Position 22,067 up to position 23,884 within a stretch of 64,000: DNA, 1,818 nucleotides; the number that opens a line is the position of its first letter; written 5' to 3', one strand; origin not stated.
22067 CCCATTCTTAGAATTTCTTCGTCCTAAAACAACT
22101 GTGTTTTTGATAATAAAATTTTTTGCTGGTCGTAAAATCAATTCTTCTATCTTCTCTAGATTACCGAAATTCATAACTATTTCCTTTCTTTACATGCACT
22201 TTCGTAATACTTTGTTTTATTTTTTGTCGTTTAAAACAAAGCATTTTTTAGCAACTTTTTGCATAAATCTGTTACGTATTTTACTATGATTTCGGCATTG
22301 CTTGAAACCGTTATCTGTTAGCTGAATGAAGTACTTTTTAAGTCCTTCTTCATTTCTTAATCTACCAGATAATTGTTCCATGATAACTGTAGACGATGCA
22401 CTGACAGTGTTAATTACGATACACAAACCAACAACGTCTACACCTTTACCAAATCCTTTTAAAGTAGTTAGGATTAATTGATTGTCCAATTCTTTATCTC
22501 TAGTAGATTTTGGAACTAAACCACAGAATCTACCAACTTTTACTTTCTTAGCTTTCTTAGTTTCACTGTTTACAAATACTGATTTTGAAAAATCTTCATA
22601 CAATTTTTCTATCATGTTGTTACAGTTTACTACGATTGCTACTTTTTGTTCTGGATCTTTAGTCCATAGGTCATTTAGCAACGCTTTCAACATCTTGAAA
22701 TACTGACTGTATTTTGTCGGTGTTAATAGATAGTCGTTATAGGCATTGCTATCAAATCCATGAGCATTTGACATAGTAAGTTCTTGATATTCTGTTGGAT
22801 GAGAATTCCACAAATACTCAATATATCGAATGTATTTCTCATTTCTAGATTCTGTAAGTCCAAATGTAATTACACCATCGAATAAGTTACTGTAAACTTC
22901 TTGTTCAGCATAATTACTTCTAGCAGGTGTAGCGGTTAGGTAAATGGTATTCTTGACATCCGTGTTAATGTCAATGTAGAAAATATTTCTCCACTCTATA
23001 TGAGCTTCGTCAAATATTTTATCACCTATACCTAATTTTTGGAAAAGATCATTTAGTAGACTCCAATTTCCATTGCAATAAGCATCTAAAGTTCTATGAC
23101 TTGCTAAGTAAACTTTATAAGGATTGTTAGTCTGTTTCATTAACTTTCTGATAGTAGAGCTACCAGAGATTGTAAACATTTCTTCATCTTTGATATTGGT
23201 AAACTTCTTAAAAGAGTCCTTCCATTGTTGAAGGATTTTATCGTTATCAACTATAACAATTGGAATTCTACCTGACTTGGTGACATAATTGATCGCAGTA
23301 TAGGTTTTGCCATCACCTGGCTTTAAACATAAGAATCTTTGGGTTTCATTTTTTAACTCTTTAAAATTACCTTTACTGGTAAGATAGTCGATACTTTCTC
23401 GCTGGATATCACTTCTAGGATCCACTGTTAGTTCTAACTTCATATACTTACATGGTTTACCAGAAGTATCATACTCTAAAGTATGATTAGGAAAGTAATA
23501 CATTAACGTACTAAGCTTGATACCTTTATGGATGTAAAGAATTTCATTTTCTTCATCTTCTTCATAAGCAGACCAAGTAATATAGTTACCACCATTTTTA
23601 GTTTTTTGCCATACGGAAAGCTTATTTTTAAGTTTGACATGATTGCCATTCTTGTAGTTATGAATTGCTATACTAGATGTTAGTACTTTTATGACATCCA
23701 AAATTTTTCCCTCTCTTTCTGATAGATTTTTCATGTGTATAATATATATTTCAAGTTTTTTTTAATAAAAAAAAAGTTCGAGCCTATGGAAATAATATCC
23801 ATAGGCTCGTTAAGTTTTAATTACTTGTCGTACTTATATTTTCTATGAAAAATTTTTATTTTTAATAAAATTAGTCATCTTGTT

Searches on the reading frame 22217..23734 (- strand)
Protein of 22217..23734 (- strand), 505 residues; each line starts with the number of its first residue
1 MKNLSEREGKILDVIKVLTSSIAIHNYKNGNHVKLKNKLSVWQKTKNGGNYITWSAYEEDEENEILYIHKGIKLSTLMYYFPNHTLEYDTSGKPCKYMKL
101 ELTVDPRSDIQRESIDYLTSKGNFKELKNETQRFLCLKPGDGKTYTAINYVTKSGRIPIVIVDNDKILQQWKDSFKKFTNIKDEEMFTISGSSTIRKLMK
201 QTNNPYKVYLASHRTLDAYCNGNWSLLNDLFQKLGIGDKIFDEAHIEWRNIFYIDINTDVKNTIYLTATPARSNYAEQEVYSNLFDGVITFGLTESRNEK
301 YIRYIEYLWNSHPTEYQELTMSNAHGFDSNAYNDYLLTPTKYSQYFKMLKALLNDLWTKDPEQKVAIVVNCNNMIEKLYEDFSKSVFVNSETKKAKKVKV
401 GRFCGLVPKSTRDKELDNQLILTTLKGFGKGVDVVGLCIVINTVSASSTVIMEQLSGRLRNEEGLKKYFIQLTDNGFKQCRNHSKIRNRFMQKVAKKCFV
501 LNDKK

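Call 45: search_protein_families(library=phrogs, proteins=[window:22217-23734:-], max_evalue=0.00001)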
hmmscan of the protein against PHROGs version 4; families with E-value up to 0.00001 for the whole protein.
window:22217-23734:- (505 aa): 1 family
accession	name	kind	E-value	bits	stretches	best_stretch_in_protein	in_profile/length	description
phrog_16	-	DNA, RNA and nucleotide metabolism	1.4e-24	87.4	1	99-489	266-613/986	DNA helicase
